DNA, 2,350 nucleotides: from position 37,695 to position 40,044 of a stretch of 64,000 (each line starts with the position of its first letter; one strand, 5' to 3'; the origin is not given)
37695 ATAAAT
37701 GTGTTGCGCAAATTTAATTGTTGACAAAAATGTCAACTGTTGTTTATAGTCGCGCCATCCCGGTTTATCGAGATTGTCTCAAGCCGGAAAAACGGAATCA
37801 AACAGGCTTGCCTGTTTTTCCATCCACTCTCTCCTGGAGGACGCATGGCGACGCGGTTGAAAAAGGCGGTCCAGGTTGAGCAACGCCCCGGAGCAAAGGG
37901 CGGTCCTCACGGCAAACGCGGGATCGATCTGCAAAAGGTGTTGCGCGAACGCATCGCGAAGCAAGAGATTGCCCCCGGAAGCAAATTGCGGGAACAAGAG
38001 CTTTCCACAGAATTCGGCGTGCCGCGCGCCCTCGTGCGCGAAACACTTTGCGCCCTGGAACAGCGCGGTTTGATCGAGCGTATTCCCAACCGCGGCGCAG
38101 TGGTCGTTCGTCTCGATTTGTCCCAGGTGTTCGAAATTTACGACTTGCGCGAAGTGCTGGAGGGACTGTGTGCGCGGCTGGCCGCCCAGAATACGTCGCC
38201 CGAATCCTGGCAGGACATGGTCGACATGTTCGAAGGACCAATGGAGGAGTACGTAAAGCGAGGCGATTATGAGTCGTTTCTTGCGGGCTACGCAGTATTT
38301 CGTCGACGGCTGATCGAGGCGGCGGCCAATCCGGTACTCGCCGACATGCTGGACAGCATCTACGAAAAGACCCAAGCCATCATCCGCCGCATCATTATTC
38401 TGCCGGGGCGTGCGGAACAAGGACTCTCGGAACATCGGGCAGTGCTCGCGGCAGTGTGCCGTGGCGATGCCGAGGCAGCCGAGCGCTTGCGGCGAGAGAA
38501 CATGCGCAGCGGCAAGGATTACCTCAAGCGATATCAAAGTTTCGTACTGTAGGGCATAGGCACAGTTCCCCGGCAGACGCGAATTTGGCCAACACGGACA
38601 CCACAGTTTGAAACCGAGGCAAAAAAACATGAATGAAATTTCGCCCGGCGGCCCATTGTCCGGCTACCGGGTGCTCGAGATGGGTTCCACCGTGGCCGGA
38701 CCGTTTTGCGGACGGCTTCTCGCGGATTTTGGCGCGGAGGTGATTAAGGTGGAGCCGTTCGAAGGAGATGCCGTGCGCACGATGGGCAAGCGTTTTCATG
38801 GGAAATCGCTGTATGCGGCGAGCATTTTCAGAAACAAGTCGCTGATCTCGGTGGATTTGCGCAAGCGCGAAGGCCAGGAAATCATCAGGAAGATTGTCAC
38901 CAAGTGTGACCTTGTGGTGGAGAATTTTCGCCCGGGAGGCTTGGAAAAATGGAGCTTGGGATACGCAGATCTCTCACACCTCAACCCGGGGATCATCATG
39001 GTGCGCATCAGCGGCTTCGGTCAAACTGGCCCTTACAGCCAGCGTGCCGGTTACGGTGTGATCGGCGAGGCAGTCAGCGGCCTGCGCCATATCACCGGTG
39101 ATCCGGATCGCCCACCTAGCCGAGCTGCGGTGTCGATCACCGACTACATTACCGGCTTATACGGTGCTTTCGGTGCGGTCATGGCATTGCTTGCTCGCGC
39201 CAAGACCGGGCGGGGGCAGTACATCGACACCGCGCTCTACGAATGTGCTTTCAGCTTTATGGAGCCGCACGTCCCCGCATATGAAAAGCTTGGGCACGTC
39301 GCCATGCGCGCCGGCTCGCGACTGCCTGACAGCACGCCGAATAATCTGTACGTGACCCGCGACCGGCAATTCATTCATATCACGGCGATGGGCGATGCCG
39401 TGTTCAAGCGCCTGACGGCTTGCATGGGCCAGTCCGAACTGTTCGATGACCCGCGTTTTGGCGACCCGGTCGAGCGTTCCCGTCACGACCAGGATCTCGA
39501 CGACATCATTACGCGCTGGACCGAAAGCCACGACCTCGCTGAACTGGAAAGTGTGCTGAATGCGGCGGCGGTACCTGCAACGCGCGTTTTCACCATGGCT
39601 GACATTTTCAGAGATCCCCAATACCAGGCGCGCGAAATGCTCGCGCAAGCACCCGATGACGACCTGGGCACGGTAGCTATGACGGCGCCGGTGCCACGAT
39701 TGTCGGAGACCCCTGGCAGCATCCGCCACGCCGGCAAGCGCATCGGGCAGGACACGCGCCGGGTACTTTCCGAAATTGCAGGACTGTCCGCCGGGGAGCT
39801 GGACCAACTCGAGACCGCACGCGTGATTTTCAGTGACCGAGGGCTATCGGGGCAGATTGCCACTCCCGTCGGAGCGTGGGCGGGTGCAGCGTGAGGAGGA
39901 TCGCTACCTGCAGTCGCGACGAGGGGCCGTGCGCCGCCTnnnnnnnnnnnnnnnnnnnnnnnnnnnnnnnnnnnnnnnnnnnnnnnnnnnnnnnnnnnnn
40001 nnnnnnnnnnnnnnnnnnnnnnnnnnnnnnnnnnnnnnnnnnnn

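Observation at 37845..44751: Unassigned multi-subunit biotin carboxylase: two divergent 12S-type CT subunits, a stand-alone BC, a 73-aa BCCP and a dedicated CoA-transferase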

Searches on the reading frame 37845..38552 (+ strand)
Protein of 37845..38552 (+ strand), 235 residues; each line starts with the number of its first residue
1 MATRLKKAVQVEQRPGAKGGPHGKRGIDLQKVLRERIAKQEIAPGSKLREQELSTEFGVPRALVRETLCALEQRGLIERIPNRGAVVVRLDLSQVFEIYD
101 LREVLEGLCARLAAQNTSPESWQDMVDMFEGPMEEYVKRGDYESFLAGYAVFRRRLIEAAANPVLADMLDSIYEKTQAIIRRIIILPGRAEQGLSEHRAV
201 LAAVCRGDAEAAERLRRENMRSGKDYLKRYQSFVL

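Call 5: search_protein_families(library=ncbifam, proteins=[window:37845-38552:+])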
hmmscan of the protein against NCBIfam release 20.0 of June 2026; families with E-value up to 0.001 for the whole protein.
window:37845-38552:+ (235 aa): 13 families
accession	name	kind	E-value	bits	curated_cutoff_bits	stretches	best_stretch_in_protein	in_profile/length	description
TIGR03338.1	phnR_burk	equivalog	1.1e-29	103.5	271.5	1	30-224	17-210/212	phosphonate utilization associated transcriptional regulator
NF003011.0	PRK03837.1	subfamily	4.5e-18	65.7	260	2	96-224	105-230/241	transcriptional regulator NanR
NF008504.0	PRK11414.1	equivalog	4.6e-12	46.1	225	1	27-220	14-208/221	GntR family transcriptional regulator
NF007741.0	PRK10421.1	equivalog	1e-11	44.7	311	1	91-220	94-226/262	transcriptional regulator LldR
NF007001.0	PRK09464.1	equivalog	4.6e-10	39.6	330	1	95-214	97-219/254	pyruvate dehydrogenase complex transcriptional repressor PdhR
TIGR02018.2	his_ut_repres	equivalog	1.1e-08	34.8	220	1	30-106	5-83/226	histidine utilization transcriptional repressor HutC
NF007442.0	PRK09990.1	equivalog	1.4e-07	31.3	301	1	50-228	37-236/256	transcriptional regulator GlcC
NF008576.0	PRK11534.1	equivalog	8.8e-07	28.8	218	1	26-122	9-104/225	DNA-binding transcriptional regulator CsiR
NF007588.0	PRK10225.1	equivalog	1.4e-06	27.8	442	1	31-103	16-103/257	Uxu operon transcriptional regulator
TIGR03337.1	phnR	equivalog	3.2e-06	27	296.75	1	28-87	5-65/231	phosphonate utilization transcriptional regulator PhnR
NF007292.0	PRK09764.1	equivalog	1.1e-05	24.8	281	1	31-111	12-91/240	GntR family transcriptional regulator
TIGR02404.1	trehalos_R_Bsub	equivalog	1.4e-05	24.9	211.95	1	31-91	7-68/233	trehalose operon repressor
TIGR02325.1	C_P_lyase_phnF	equivalog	5.8e-05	22.7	156.8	1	31-89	15-74/238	phosphonate metabolism transcriptional regulator PhnF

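Call 6: search_protein_families(library=pfam, proteins=[window:37845-38552:+])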
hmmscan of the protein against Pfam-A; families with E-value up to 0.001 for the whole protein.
window:37845-38552:+ (235 aa): 3 families
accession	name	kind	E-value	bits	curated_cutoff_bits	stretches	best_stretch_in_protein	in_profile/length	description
PF07729.17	FCD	-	7.8e-26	91.4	24.3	1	97-219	1-122/125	FCD domain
PF00392.27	GntR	-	3.6e-14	52.6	27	1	33-87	9-64/64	Bacterial regulatory proteins, gntR family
PF01978.25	TrmB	-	0.00014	22.1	25.6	1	48-84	23-59/68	Sugar-specific transcriptional regulator TrmB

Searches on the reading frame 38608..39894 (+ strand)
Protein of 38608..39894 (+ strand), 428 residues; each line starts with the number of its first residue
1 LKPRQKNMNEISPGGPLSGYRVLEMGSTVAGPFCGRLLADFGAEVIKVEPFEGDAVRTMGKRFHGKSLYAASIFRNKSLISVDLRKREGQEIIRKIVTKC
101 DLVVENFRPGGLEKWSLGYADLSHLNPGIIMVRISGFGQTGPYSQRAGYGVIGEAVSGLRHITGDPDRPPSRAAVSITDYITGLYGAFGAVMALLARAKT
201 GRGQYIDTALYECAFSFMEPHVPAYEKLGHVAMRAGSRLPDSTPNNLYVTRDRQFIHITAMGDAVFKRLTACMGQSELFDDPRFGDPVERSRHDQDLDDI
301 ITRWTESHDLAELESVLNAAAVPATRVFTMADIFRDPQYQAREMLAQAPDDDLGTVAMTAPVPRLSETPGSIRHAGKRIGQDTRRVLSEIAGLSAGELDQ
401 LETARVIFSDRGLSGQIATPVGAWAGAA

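Call 5: search_protein_families(library=ncbifam, proteins=[window:38608-39894:+])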
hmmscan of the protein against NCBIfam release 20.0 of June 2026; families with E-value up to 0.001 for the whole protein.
window:38608-39894:+ (428 aa): 7 families
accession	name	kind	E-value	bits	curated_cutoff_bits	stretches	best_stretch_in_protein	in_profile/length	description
NF052585.1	SucGlutTfsCaiB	equivalog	7.1e-78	261.9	750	1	15-391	6-389/394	succinate--glutarate CoA-transferase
NF008511.0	PRK11430.1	equivalog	1e-64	219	522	1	14-348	7-341/381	CoA:oxalate CoA-transferase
NF041294.1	Scnl_mescCoAtase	equivalog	1.7e-62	211.8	700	1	17-373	4-366/381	succinyl-CoA:mesaconate CoA-transferase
NF003809.0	PRK05398.1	subfamily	2.2e-59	201.1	442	2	16-215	4-205/416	formyl-CoA transferase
TIGR03253.1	oxalate_frc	equivalog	4e-53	180.6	504.2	2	16-213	3-202/416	formyl-CoA transferase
NF002914.1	PRK03525.1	equivalog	4.8e-41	141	413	1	15-404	8-394/400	L-carnitine CoA-transferase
TIGR04253.1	mesacon_CoA_iso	equivalog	5.2e-22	78.4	725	1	17-407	3-400/403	2-methylfumaryl-CoA isomerase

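Call 6: search_protein_families(library=pfam, proteins=[window:38608-39894:+])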
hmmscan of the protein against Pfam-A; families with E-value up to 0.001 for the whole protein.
window:38608-39894:+ (428 aa): 1 family
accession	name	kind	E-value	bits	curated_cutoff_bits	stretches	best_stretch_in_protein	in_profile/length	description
PF02515.22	CoA_transf_3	-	3.4e-116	388.8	23.3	1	17-383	1-366/366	CoA-transferase family III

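Call 21: search_solved_structures(query=window:38629-39894:+, max_evalue=1e-20)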
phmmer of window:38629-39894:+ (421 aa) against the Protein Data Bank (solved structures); distinct sequences matched with E-value up to 1e-20: 33.
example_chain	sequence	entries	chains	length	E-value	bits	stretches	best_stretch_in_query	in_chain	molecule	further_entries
4ed9_A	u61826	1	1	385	1e-67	232.3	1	8-339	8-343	CAIB/BAIF family protein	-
10uh_A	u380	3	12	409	3.4e-63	217.4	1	9-401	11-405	Formyl-coenzyme a transferase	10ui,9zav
9br6_A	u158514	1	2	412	1.1e-59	205.8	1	8-399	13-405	Succinate--hydroxymethylglutarate CoA-transferase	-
9br7_A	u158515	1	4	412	1.3e-59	205.6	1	8-399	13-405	Succinate--hydroxymethylglutarate CoA-transferase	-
4hl6_A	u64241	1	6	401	1.4e-57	198.9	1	7-341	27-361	Uncharacterized protein YfdE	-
9fn0_B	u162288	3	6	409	2.8e-45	158.4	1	10-399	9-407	Subunit of Benzylsuccinate CoA-transferase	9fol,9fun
1pqy_A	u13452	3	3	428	2.4e-37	132.3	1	7-212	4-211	Hypothetical protein yfdW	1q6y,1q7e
1pt5_A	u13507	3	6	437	4.1e-37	131.5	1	8-212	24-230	Hypothetical protein yfdW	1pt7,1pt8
5yit_A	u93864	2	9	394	2.8e-33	118.9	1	5-337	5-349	CoA transferase III | Uncharacterized protein Rv3272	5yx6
1xk6_A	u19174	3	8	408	4.6e-33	118.2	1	7-394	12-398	Crotonobetainyl-CoA:carnitine CoA-transferase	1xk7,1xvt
1xa3_A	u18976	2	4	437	5.7e-33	117.9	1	7-394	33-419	Crotonobetainyl-CoA:carnitine CoA-transferase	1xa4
5yiy_A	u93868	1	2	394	3.4e-32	115.3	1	5-337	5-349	CoA transferase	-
1xvu_A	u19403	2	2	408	4.8e-32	114.8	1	7-394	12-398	Crotonobetainyl-CoA:carnitine CoA-transferase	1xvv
9fn0_A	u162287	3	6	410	1e-30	110.5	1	9-403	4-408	Subunit of Benzylsuccinate CoA-transferase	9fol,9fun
8rp5_A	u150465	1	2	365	2.5e-30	109.2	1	7-363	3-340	Alpha-methylacyl-CoA racemase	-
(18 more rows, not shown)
